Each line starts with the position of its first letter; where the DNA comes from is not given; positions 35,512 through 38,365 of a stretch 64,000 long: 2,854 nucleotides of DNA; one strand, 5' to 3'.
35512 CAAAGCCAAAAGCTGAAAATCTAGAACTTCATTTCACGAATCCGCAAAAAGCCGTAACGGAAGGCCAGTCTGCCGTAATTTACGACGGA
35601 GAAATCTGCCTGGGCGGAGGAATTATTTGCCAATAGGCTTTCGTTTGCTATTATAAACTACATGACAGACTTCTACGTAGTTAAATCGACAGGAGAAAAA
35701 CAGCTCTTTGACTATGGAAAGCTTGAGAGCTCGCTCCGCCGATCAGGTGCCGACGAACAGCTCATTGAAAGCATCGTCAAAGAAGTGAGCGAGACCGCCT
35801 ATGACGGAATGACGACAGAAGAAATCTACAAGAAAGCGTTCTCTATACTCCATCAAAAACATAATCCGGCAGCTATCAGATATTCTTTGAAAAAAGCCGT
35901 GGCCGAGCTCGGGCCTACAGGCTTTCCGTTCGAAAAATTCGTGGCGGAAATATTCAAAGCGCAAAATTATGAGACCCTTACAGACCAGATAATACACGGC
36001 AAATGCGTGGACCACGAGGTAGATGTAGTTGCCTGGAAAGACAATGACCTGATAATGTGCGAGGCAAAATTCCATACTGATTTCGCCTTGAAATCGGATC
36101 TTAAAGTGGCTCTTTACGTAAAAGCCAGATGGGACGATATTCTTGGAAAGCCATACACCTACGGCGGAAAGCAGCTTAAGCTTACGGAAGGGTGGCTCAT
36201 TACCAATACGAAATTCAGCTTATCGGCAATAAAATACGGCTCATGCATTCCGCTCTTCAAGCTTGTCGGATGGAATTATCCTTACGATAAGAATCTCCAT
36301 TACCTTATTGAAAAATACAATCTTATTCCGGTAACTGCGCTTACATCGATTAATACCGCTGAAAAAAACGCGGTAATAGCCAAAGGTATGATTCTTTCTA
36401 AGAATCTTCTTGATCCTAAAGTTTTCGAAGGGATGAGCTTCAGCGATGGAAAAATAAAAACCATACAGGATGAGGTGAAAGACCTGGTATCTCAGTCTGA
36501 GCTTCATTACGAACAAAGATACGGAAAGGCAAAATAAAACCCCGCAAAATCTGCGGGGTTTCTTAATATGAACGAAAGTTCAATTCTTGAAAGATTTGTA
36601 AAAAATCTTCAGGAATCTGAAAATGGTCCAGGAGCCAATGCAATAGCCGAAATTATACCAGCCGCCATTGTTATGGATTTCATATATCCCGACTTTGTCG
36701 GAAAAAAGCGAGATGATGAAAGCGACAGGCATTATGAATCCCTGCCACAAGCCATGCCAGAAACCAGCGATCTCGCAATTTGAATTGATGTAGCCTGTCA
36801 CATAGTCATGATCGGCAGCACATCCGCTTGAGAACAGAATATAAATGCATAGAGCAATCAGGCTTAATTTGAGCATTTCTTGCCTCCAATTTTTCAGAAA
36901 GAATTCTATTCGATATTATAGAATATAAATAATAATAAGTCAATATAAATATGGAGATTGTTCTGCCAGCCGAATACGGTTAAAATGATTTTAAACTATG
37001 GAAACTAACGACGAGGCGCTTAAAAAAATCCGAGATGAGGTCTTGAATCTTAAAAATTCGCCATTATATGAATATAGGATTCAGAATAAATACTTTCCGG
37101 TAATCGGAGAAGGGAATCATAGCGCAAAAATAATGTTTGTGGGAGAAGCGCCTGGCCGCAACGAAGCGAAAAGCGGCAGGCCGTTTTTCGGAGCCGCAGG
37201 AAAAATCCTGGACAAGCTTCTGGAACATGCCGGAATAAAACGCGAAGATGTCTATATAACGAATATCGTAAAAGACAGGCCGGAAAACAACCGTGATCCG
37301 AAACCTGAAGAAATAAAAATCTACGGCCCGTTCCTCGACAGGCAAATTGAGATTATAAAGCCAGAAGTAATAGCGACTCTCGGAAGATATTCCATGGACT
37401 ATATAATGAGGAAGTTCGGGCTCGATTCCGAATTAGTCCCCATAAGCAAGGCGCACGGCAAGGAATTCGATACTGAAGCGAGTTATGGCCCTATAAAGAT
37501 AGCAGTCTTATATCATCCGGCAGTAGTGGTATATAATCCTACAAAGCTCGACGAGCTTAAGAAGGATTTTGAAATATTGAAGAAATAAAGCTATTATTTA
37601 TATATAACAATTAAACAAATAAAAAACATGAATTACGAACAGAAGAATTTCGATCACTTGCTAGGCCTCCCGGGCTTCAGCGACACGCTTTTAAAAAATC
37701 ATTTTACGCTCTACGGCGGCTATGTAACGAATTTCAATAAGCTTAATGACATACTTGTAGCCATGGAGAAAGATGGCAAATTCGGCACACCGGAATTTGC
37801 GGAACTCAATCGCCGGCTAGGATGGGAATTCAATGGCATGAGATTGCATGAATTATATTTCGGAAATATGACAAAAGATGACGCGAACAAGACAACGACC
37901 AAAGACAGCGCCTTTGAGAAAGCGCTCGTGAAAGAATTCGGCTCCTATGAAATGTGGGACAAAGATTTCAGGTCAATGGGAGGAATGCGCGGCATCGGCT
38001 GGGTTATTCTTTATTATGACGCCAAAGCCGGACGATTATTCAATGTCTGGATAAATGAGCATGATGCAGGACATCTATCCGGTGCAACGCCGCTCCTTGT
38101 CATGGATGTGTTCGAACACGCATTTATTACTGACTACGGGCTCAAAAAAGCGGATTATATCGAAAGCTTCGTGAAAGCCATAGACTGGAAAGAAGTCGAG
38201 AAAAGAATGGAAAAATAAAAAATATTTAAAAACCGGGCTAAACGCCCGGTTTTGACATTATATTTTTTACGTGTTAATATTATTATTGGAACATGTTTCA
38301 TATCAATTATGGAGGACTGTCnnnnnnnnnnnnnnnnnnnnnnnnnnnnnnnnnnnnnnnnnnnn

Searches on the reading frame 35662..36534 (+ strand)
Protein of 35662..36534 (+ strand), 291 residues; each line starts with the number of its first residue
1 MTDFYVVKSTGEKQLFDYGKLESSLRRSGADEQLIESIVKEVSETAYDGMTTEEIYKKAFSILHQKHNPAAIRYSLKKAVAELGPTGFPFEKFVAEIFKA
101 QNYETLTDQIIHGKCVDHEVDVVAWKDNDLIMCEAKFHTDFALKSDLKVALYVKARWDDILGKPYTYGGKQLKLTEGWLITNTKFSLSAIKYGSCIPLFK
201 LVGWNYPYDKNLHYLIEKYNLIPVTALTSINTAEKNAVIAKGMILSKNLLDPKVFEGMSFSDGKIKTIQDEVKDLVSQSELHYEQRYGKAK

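Call 79: search_protein_families(library=pfam, proteins=[window:35662-36534:+], max_evalue=0.01)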
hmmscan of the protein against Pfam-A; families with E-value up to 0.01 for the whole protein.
window:35662-36534:+ (291 aa): 2 families
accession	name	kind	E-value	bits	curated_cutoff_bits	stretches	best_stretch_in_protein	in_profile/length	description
PF03477.21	ATP-cone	-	4.8e-08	33.9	25.8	1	5-73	2-77/88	ATP cone domain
PF04471.18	Mrr_cat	-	1.5e-05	25.5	21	1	87-139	6-58/115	Restriction endonuclease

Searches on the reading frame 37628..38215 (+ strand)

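Call 79: search_protein_families(library=pfam, proteins=[window:37628-38215:+], max_evalue=0.01)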
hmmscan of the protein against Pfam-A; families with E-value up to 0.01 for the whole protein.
window:37628-38215:+ (196 aa): 3 families
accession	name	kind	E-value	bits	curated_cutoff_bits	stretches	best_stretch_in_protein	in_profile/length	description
PF02777.23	Sod_Fe_C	-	8.4e-26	90.4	20.9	1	94-193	3-102/102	Iron/manganese superoxide dismutases, C-terminal domain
PF00081.27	Sod_Fe_N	-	0.0037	18.1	27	1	15-82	16-82/82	Iron/manganese superoxide dismutases, alpha-hairpin domain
PF17587.7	Dmd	-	0.0044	17.8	27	0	80-104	23-47/60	Discriminator of mRNA degradation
